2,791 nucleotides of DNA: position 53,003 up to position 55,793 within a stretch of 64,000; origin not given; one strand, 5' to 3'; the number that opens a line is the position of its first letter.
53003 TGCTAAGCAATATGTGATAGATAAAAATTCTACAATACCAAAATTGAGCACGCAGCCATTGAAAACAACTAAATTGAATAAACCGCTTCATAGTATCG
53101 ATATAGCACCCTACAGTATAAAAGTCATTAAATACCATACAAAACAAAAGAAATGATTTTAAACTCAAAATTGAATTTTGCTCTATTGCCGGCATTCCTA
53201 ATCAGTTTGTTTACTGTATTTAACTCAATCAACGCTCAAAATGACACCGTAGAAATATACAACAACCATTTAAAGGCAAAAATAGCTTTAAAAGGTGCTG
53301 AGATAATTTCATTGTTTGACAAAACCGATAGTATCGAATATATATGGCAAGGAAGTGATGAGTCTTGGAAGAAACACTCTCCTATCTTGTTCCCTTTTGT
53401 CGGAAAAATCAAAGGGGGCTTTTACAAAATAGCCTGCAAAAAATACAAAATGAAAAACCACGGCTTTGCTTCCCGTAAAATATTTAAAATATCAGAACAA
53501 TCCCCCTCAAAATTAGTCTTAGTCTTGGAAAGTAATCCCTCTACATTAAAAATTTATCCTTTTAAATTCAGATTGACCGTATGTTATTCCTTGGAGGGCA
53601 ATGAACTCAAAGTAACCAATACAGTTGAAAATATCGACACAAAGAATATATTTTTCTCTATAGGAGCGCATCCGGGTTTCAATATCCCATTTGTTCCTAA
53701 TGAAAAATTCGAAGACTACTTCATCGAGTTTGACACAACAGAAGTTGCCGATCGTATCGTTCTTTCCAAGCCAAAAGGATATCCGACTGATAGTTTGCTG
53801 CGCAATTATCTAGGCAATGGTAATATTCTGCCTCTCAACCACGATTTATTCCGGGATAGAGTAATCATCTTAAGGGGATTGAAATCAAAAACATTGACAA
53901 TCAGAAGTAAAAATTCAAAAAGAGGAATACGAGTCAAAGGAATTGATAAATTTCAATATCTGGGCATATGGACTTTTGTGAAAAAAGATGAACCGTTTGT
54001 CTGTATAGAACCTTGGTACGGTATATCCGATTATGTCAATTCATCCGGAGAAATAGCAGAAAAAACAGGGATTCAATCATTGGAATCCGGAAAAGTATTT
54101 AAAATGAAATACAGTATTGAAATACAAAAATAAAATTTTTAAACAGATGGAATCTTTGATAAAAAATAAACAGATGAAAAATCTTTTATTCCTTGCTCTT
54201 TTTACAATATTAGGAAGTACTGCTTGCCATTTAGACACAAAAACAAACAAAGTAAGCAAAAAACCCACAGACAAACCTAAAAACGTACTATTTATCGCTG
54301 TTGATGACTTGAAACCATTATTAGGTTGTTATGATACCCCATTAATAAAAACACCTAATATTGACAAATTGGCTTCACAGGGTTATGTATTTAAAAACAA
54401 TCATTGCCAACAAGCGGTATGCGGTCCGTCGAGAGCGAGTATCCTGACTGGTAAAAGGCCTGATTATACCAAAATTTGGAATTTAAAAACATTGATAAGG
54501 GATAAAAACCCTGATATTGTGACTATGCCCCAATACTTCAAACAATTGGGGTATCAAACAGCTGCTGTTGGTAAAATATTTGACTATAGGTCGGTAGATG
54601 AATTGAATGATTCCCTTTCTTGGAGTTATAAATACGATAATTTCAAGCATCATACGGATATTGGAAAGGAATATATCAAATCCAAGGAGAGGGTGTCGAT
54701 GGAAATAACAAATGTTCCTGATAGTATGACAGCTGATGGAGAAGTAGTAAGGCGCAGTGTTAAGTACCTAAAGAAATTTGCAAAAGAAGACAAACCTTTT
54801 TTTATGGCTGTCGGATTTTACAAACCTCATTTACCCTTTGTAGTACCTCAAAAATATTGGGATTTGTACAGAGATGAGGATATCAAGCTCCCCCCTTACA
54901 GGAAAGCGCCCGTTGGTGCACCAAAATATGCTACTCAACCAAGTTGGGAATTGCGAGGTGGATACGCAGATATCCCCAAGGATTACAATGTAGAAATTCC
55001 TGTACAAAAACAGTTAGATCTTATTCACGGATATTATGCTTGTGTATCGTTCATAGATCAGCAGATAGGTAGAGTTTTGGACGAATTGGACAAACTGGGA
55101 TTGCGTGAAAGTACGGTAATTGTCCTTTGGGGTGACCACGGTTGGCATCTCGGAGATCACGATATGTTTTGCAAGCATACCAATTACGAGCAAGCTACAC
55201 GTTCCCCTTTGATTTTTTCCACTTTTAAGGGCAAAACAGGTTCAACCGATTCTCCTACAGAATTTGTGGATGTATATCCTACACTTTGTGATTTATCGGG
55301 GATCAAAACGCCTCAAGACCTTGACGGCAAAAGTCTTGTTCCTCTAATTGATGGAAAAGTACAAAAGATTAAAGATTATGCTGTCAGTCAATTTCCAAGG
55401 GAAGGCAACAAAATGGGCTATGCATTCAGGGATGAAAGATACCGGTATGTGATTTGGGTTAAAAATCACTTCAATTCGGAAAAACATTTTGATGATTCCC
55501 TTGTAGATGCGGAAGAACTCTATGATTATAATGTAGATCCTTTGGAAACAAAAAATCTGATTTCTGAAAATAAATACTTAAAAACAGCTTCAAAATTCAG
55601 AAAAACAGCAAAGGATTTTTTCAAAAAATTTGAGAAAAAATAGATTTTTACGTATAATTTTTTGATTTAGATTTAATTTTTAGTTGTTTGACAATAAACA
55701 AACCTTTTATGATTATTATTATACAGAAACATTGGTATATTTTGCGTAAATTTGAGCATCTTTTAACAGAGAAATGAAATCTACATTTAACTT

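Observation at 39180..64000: PUL combining four sulfatases with two cytoplasmic GH94 phosphorylases: predicted pathway for a sulfated beta-glucoside polymer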

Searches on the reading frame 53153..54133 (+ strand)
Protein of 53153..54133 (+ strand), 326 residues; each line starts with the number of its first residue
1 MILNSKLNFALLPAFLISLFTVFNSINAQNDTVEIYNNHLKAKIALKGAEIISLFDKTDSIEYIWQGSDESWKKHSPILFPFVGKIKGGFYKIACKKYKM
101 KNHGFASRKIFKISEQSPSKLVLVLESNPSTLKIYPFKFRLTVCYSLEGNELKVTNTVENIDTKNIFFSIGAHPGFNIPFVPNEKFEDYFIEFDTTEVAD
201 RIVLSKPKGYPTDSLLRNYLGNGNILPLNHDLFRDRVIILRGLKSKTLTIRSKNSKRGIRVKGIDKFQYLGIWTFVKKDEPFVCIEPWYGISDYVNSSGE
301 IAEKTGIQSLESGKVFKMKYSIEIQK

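Call 3: search_protein_families(library=pfam, proteins=[window:53153-54133:+])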
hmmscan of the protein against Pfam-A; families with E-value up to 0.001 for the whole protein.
window:53153-54133:+ (326 aa): 1 family
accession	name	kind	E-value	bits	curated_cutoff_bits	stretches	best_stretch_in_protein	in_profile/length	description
PF01263.26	Aldose_epim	-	3.6e-30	105.8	27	1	32-302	2-292/299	Aldose 1-epimerase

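Call 70: search_protein_families(library=ncbifam, proteins=[window:53153-54133:+], max_evalue=0.00001)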
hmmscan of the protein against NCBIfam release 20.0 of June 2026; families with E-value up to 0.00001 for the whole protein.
window:53153-54133:+ (326 aa): 1 family
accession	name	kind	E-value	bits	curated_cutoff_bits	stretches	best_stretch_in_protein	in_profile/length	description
NF011719.0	PRK15172.1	equivalog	7.4e-06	25.6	251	0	28-176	8-164/300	aldose-1-epimerase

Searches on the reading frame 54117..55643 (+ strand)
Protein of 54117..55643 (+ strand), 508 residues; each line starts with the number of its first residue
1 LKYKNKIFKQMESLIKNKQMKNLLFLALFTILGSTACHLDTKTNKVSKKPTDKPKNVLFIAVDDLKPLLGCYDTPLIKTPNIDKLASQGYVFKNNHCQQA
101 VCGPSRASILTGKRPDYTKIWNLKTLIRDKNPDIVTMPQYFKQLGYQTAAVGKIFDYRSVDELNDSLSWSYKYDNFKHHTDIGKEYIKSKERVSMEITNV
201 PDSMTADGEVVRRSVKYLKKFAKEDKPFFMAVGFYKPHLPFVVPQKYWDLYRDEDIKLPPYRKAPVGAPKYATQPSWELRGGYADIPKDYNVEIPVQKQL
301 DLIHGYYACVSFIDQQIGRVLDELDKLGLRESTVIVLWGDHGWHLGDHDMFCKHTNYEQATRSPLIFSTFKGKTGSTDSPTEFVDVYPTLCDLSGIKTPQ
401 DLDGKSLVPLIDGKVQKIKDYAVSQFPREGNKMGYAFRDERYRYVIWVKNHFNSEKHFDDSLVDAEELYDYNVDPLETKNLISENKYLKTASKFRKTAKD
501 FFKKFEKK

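Call 3: search_protein_families(library=pfam, proteins=[window:54117-55643:+])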
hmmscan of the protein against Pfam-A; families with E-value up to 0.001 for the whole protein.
window:54117-55643:+ (508 aa): 4 families
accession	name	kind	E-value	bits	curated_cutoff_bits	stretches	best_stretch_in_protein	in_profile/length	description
PF00884.28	Sulfatase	-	4.3e-44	151.5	25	1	55-396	1-301/301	Sulfatase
PF16347.10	SGSH_C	-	4.7e-15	56.5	29.3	1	346-498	1-148/154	N-sulphoglucosamine sulphohydrolase, C-terminal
PF01663.27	Phosphodiest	-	9.9e-09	35.7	23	0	310-344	188-222/342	Type I phosphodiesterase / nucleotide pyrophosphatase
PF02995.22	DUF229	-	0.00046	19.4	25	1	301-352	301-352/496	Protein of unknown function (DUF229)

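Call 16: search_solved_structures(query=window:54117-55643:+, max_evalue=1e-10)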
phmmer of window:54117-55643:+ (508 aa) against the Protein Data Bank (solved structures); distinct sequences matched with E-value up to 1e-10: 73 (the best 60 are shown).
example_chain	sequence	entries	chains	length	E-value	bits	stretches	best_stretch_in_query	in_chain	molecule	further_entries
6hhm_A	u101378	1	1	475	4.6e-84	286.1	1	54-496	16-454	Arylsulfatase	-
5fql_A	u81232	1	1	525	3.2e-72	247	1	51-382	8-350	IDURONATE-2-SULFATASE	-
6ioz_A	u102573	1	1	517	1.1e-71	245.3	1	55-383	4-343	Iduronate 2-sulfatase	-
7p24_AAA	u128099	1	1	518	1.5e-42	149.1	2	302-495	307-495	Mucin-desulfating sulfatase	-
5g2v_A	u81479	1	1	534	2.2e-40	142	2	302-504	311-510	N-ACETYLGLUCOSAMINE-6-SULFATASE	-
9s03_A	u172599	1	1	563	7.7e-37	130.3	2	303-496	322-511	Putative sulfatase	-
6hr5_A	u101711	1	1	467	8e-37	130.2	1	52-501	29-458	Alpha-L-rhamnosidase/sulfatase (GH78)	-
7oz8_AAA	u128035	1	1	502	8.2e-37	130.2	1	217-493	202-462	Choline-sulfatase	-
7lha_A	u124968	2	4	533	3.3e-36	128.2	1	49-488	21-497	Exo-L-galactose-6-sulfatase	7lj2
4upi_A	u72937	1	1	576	3.6e-35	124.8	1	199-426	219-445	SULFATASE FAMILY PROTEIN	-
6fny_A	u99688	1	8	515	4.9e-35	124.3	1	51-482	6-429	Choline-sulfatase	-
7snj_A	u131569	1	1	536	9.1e-34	120.2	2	303-503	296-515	Arylsulfatase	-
7pth_A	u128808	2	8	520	2.7e-33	118.6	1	51-482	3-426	Choline sulfatase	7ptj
6g5z_A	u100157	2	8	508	5.5e-33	117.6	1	56-482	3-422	Choline-sulfatase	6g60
7sno_A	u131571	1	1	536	8.2e-33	117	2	303-503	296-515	Arylsulfatase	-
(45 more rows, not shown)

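Call 70: search_protein_families(library=ncbifam, proteins=[window:54147-55643:+], max_evalue=0.00001)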
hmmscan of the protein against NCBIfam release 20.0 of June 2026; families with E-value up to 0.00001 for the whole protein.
window:54147-55643:+ (498 aa): 6 families
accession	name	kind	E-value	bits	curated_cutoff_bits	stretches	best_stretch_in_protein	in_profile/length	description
NF010322.0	PRK13759.1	equivalog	5e-64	216.6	481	2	200-491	185-456/486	arylsulfatase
TIGR03417.1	chol_sulfatase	equivalog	8.2e-62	209.7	433.45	1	45-489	3-437/500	choline-sulfatase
NF045661.1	HdlasePehA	equivalog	6e-45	153.8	900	2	187-406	173-397/506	phosphoric/sulfuric ester hydrolase PehA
NF052527.1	Mn_arylsulf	exception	1.5e-36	126.4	850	2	197-494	180-454/479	manganese-dependent arylsulfatase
NF042991.1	alk_phos_PafA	equivalog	2.3e-08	32.9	650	0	12-110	4-105/554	alkaline phosphatase PafA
NF053595.1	LptchSynLtaSGpos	equivalog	7.4e-07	28.1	970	1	292-390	426-532/626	lipoteichoic acid synthase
